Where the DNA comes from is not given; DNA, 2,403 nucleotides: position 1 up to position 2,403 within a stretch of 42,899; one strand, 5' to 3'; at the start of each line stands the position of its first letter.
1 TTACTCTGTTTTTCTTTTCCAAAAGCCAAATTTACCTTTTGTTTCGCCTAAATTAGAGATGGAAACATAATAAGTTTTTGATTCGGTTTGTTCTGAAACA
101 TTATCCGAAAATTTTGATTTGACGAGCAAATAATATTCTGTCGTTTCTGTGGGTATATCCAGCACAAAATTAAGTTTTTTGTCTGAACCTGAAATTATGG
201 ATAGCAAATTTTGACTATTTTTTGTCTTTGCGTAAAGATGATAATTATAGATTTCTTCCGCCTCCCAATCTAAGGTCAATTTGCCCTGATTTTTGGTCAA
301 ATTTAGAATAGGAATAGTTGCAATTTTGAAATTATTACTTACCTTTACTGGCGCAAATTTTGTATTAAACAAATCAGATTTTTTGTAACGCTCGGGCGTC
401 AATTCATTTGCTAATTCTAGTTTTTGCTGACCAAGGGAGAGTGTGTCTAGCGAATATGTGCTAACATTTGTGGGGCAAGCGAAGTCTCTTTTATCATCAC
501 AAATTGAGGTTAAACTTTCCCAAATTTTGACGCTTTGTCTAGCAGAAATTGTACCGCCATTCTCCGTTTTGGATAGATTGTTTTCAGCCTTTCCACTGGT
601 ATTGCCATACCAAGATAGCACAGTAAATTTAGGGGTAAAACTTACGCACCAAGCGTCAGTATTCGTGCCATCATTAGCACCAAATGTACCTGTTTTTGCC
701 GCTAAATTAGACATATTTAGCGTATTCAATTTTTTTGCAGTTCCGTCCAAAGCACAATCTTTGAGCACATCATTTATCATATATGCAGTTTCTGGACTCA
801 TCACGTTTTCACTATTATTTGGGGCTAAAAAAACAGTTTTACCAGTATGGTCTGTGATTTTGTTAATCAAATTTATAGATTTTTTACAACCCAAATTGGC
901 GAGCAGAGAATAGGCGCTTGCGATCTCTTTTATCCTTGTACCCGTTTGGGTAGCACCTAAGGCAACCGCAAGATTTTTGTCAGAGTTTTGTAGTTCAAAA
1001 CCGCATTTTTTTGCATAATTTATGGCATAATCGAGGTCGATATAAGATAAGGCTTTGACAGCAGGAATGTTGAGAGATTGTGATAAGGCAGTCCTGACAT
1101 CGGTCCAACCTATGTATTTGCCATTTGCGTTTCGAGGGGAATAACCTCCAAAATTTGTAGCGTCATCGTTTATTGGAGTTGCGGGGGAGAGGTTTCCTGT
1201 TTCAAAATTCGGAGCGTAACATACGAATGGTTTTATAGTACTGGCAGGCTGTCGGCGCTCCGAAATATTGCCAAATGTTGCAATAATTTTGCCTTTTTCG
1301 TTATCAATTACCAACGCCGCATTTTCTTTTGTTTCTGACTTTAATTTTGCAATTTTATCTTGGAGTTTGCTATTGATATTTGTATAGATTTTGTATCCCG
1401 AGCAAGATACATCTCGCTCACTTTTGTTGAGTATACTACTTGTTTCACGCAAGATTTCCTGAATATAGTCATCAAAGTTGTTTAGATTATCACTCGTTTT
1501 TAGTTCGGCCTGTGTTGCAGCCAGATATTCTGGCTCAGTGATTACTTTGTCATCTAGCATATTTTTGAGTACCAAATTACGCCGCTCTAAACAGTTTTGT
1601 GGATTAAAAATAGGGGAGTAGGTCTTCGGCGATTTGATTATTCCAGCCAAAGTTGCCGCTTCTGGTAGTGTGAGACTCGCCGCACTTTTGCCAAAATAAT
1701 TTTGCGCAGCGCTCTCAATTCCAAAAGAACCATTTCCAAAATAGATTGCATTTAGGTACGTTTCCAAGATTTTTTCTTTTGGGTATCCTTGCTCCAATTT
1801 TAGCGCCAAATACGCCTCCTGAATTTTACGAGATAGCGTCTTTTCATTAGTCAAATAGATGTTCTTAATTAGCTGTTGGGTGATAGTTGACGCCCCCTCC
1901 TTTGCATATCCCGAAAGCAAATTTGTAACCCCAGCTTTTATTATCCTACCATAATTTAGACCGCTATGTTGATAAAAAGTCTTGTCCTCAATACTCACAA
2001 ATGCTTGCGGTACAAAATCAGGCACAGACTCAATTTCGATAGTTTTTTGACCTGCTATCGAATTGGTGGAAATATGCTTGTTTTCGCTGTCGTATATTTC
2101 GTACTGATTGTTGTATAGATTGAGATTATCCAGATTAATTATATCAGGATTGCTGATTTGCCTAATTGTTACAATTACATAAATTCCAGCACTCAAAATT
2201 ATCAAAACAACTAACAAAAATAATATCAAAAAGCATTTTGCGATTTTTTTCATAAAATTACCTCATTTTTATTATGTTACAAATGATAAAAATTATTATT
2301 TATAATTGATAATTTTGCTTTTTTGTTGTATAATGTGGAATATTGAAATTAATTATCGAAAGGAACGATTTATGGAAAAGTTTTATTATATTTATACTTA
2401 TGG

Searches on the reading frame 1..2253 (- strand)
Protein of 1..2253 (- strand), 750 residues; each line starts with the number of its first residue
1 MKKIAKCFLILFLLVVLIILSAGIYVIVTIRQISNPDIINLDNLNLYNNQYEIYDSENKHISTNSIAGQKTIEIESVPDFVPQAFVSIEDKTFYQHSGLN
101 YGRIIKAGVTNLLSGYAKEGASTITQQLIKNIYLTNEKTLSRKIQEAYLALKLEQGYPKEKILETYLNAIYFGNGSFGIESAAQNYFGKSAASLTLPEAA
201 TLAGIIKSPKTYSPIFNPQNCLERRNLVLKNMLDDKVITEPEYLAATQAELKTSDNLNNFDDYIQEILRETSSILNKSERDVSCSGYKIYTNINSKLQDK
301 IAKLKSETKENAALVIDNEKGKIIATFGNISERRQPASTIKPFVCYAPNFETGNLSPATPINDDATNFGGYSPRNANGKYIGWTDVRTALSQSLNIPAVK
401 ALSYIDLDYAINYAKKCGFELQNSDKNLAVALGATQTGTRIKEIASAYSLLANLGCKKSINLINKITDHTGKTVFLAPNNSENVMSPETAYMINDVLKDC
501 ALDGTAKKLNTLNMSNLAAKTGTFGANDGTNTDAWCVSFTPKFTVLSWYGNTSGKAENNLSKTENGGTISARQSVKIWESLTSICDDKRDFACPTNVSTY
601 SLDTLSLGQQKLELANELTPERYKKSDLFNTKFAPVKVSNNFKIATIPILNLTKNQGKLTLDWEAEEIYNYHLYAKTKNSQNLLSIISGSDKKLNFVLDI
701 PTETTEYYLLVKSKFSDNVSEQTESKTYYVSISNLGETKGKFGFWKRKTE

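Call 62: find_encoding_contigs(protein=window:1-2253:-, flank=10000, max_places=4)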
Protein window:1-2253:- (750 aa): 4 contigs read that carry it; 2 places shown.
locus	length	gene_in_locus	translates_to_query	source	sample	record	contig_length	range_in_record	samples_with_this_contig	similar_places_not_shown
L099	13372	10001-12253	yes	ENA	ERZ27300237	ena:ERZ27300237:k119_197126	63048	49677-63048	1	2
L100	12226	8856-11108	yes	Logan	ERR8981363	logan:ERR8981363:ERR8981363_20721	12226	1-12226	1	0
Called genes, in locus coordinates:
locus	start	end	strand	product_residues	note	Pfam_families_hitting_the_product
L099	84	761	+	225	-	PF01863:YgjP-like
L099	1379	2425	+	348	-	PF00589:Phage_integrase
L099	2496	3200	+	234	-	PF01726:LexA_DNA_bind, PF00717:Peptidase_S24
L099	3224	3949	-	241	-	PF01745:IPT, PF01715:IPPT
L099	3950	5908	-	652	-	PF02518:HATPase_c (weak), PF13589:HATPase_c_3, PF01119:DNA_mis_repair, PF08676:MutL_C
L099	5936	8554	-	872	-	PF01624:MutS_I, PF05188:MutS_II, PF05192:MutS_III, PF05190:MutS_IV, PF00488:MutS_V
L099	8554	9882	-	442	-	PF00919:UPF0004, PF04055:Radical_SAM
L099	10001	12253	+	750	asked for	PF00912:Transgly, PF00905:Transpeptidase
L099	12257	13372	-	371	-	?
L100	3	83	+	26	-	?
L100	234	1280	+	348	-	PF00589:Phage_integrase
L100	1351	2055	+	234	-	PF01726:LexA_DNA_bind, PF00717:Peptidase_S24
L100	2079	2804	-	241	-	PF01745:IPT, PF01715:IPPT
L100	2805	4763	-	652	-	PF02518:HATPase_c (weak), PF13589:HATPase_c_3, PF01119:DNA_mis_repair, PF08676:MutL_C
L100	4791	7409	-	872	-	PF01624:MutS_I, PF05188:MutS_II, PF05192:MutS_III, PF05190:MutS_IV, PF00488:MutS_V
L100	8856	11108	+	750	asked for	PF00912:Transgly, PF00905:Transpeptidase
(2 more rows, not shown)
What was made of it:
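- On Invertible DNA switch (inverton): The nearest recombinase gene is about 30 kb away (call 62).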
